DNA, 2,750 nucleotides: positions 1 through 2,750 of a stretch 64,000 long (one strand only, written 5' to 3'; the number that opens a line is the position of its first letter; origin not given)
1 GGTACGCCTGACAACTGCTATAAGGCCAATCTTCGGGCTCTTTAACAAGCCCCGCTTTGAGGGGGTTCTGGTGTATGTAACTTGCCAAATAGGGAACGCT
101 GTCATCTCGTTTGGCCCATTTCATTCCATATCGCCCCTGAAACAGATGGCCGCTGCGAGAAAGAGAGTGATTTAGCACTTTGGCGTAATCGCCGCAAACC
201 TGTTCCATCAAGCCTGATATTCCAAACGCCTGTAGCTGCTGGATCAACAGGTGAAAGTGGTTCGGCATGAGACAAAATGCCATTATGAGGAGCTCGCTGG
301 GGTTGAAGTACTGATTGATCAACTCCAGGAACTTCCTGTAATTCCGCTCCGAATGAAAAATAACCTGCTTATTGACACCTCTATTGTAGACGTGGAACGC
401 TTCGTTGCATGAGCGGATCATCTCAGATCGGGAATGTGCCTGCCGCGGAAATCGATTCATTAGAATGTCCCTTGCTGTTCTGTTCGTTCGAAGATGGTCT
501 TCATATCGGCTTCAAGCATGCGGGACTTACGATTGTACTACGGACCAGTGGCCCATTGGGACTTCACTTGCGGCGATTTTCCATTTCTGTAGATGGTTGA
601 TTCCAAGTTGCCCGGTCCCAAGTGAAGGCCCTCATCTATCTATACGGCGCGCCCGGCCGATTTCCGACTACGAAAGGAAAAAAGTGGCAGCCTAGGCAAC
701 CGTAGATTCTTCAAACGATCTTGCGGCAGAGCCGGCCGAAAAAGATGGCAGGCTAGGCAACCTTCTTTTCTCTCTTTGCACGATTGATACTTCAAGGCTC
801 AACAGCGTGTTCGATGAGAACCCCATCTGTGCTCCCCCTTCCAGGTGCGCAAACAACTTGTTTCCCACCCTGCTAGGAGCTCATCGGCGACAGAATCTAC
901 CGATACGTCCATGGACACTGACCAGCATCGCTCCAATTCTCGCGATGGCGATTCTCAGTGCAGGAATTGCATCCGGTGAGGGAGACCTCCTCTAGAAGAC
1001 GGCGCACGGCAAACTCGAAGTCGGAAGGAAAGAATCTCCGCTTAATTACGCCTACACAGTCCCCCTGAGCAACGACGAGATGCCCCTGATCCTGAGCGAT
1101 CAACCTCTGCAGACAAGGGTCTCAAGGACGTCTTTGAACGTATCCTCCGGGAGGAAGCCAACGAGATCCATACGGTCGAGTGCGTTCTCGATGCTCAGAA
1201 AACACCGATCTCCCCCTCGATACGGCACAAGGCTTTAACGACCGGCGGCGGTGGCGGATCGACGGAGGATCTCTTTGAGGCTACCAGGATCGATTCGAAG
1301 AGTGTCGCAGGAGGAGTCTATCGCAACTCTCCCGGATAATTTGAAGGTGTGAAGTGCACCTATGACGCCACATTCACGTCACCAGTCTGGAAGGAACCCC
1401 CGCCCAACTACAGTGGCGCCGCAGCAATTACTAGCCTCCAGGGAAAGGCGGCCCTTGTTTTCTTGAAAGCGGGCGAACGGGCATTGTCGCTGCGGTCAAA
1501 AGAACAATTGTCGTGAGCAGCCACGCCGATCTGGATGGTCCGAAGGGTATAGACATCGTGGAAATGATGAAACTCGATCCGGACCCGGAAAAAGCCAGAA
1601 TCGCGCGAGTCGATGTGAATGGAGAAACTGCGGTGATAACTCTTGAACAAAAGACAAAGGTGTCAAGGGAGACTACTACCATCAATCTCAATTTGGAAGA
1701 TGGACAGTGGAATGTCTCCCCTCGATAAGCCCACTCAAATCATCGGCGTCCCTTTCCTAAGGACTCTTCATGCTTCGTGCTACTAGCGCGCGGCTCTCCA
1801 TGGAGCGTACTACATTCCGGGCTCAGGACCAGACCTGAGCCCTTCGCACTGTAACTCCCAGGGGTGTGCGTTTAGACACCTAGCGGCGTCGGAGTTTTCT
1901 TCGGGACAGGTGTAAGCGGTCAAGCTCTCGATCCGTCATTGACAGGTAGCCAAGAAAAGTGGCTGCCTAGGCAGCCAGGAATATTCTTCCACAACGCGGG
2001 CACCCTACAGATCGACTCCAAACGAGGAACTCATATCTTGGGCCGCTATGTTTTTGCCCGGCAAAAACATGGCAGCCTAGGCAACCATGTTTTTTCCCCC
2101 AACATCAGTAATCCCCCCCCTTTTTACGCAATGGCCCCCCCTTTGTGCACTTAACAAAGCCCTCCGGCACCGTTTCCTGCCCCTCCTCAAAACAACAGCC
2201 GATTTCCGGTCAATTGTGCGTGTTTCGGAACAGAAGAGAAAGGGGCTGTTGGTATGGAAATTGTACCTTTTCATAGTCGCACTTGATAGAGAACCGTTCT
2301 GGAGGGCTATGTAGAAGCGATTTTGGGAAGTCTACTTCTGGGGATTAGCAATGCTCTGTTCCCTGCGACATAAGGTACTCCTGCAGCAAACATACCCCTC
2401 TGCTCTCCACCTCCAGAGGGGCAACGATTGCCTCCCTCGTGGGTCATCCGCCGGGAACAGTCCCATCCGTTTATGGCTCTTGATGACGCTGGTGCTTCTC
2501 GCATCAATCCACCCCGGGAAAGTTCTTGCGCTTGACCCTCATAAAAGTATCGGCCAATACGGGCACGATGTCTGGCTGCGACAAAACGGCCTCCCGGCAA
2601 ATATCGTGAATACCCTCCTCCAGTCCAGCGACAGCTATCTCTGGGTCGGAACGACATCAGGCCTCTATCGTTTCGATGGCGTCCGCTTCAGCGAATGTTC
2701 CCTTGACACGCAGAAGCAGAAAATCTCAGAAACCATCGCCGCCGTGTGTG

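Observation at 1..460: RAYT/IS200-family Y1 transposase at the window edge, missed by the ORF track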

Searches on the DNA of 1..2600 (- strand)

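Call 36: search_rna_families(source=window, start=1, end=2600, threshold=evalue, max_evalue=1)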
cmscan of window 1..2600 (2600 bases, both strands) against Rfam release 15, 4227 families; matches with E-value up to 1: 1.
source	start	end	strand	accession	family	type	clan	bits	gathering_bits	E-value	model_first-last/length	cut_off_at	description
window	2046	2116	+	RF00183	G-CSF_SLDE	Cis-reg;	-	24.8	45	0.078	1-96/96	no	G-CSF factor stem-loop destabilising element (SLDE)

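Call 73: search_rna_families(sources=[L011, L022], threshold=gathering)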
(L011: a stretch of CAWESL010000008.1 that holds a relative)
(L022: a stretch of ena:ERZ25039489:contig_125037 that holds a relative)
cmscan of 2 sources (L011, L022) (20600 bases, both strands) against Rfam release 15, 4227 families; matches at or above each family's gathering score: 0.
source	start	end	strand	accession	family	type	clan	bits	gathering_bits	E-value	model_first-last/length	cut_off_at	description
